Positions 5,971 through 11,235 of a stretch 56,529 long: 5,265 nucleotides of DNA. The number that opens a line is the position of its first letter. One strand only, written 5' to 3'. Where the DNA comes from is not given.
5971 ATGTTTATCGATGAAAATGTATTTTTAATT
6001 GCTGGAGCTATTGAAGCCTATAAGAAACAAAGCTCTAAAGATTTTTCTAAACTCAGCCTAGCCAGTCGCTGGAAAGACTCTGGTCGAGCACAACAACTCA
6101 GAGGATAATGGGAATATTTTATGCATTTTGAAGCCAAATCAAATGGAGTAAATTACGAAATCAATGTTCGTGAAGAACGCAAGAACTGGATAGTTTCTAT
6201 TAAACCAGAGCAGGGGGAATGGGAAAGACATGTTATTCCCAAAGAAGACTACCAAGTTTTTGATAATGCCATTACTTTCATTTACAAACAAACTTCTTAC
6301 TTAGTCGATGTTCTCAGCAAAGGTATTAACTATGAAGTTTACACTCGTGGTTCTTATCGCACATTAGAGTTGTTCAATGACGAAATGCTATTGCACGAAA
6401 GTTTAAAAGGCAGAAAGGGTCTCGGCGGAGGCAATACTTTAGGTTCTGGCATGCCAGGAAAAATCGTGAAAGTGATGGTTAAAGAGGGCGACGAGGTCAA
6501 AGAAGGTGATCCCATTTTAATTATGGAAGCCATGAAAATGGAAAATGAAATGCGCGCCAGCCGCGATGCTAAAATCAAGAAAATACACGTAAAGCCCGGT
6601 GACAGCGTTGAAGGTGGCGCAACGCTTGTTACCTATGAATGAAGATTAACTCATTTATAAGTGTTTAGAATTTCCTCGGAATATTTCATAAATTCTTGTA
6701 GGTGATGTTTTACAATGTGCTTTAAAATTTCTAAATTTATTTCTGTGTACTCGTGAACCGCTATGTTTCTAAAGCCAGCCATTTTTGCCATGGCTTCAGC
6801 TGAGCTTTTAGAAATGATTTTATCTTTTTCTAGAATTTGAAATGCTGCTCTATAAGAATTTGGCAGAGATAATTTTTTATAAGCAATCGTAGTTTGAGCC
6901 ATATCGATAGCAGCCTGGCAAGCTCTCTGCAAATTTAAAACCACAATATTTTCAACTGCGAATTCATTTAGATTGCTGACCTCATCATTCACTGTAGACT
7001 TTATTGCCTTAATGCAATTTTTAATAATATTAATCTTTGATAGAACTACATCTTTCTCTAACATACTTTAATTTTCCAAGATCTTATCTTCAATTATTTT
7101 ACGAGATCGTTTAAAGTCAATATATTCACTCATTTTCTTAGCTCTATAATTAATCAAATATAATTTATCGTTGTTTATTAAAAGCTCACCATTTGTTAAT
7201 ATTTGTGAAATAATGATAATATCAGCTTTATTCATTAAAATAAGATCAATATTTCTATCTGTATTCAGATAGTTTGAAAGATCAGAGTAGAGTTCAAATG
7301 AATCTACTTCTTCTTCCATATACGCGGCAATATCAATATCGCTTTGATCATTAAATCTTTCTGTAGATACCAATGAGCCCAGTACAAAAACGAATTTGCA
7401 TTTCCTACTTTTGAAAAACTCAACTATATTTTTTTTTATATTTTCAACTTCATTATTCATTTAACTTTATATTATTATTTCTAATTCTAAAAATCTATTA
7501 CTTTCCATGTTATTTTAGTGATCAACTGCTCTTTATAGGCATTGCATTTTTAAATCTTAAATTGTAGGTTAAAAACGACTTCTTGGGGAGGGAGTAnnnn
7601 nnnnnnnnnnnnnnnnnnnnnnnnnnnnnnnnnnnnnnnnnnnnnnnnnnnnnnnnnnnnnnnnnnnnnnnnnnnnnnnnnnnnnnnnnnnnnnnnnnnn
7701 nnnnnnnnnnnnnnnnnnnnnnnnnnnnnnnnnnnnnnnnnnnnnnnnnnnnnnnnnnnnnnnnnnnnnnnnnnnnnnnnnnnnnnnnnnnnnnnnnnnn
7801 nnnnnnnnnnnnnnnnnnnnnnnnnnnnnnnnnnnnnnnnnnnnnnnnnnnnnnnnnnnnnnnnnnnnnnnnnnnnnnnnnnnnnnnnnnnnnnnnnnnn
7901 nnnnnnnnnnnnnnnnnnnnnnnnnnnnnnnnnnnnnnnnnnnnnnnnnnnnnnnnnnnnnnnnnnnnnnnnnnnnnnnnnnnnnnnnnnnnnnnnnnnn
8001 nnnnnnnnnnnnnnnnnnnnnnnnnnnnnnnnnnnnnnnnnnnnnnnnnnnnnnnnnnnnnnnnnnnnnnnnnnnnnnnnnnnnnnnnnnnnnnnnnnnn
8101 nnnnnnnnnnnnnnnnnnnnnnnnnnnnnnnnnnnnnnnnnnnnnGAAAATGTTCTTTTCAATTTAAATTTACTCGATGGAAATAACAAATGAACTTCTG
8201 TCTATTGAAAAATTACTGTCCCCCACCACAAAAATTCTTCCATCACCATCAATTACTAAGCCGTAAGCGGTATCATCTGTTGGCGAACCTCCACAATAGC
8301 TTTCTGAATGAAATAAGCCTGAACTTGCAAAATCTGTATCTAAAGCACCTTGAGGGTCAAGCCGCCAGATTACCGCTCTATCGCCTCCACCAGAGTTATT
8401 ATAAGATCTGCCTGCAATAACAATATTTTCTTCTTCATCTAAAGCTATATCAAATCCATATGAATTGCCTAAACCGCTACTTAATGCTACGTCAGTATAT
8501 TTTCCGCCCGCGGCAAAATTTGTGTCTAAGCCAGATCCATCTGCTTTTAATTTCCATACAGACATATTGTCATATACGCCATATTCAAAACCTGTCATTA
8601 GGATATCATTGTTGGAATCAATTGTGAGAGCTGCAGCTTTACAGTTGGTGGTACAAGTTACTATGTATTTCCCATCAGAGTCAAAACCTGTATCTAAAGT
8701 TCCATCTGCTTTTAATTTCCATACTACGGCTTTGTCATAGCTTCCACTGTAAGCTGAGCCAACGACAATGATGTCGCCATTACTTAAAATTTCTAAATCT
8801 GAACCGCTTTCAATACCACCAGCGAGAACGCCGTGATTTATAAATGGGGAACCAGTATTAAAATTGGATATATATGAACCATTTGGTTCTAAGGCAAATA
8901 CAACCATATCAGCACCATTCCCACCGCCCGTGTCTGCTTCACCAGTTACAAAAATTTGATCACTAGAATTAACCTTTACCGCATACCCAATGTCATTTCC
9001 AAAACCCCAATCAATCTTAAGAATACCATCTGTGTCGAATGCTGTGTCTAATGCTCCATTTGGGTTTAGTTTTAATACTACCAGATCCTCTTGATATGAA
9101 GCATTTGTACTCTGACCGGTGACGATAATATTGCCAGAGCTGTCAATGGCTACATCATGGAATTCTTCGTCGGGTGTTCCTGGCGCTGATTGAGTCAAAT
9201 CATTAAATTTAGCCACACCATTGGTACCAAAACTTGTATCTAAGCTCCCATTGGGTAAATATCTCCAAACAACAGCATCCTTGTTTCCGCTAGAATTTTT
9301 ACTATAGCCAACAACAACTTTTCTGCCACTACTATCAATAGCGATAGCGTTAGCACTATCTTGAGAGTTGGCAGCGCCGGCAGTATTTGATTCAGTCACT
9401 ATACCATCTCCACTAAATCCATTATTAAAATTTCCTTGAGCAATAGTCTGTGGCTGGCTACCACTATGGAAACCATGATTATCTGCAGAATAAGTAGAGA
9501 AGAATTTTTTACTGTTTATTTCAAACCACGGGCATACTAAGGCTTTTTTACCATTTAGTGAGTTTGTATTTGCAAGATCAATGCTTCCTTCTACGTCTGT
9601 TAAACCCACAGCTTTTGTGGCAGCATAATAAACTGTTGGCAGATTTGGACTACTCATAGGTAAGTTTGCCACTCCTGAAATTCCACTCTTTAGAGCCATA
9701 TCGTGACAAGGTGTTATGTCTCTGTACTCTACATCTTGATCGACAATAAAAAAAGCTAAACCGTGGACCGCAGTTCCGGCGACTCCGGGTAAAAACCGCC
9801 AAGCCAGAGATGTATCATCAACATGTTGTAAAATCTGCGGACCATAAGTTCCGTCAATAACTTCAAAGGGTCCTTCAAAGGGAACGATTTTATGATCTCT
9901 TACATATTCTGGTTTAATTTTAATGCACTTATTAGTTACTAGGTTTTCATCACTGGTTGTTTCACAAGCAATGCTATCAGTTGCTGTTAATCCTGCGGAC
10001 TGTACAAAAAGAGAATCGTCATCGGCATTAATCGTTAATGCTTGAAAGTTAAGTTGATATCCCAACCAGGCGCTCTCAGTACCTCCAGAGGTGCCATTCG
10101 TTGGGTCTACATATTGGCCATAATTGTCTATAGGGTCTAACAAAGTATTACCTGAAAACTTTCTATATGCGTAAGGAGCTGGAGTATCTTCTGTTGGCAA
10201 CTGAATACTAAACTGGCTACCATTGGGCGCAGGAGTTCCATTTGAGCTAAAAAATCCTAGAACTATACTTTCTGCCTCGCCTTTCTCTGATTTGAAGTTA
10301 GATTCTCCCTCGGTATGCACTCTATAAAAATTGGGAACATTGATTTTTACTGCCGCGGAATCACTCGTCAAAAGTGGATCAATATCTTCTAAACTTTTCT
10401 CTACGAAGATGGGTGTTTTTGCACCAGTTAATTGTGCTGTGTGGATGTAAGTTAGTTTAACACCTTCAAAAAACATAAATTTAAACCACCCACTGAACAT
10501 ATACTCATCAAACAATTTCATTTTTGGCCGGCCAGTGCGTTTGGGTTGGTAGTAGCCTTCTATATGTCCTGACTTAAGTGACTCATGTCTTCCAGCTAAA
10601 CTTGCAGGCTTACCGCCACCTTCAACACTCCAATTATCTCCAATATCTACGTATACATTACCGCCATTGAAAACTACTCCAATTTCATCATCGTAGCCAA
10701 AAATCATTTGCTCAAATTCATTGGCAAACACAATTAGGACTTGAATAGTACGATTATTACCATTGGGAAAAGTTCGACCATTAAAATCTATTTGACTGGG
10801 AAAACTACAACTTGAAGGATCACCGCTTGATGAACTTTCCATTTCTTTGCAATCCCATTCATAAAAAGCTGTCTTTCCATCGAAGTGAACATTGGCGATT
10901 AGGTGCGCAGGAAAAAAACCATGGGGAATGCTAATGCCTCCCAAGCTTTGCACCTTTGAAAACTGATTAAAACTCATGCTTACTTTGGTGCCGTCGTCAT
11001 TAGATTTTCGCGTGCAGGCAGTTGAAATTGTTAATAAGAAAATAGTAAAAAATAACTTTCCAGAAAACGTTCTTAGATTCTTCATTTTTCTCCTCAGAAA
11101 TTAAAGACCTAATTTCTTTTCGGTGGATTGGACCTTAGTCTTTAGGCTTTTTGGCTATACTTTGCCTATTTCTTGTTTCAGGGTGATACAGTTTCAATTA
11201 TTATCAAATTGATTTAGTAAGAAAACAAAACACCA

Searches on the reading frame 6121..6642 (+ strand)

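Call 50: search_protein_families(library=pfam, proteins=[window:6121-6642:+], max_evalue=0.00001)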
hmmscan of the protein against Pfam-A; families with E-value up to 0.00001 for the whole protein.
window:6121-6642:+ (173 aa): 2 families
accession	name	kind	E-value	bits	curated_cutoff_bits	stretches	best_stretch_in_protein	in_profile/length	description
PF00364.28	Biotin_lipoyl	-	1e-18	67.4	22.1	1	106-171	2-72/73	Biotin-requiring enzyme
PF13533.13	Biotin_lipoyl_2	-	2.7e-11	43.4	29.8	1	111-135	7-31/32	Biotin-lipoyl like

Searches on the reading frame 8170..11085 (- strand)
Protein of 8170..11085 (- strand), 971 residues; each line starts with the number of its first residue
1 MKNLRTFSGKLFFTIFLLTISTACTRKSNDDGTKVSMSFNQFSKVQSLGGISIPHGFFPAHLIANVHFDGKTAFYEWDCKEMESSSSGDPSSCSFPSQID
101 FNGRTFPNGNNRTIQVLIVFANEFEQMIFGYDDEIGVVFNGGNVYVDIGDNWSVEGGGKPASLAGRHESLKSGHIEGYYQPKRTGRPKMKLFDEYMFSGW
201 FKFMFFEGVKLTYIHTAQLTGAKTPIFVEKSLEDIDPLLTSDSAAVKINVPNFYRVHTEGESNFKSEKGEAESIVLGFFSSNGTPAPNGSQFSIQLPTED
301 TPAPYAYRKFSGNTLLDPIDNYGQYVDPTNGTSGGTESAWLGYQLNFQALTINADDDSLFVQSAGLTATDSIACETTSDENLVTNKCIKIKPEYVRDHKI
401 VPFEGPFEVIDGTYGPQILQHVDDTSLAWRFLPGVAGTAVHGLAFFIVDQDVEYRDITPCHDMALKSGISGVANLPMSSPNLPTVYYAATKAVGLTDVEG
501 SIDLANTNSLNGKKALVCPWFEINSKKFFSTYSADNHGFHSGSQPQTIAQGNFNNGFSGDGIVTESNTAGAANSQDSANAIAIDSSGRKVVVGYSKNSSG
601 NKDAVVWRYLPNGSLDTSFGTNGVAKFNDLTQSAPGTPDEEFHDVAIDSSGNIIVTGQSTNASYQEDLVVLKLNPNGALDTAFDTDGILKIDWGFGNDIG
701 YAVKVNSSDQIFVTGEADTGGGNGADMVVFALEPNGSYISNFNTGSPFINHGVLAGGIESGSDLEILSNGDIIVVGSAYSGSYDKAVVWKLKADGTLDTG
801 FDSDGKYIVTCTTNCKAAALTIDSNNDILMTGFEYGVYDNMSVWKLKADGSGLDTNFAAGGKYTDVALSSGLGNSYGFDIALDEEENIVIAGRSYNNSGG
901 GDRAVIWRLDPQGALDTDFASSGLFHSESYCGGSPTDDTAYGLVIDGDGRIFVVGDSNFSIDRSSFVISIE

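Call 9: search_protein_families(library=pfam, proteins=[window:8170-11085:-], max_evalue=0.001)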
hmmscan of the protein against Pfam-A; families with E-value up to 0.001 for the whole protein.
window:8170-11085:- (971 aa): 2 families
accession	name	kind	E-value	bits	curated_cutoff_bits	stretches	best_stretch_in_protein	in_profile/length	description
PF17164.10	DUF5122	-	3.2e-26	91.7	27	4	649-683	2-36/36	Domain of unknown function (DUF5122) beta-propeller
PF06739.17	SBBP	-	3.5e-10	40.1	20.5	1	931-959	6-34/38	Beta-propeller repeat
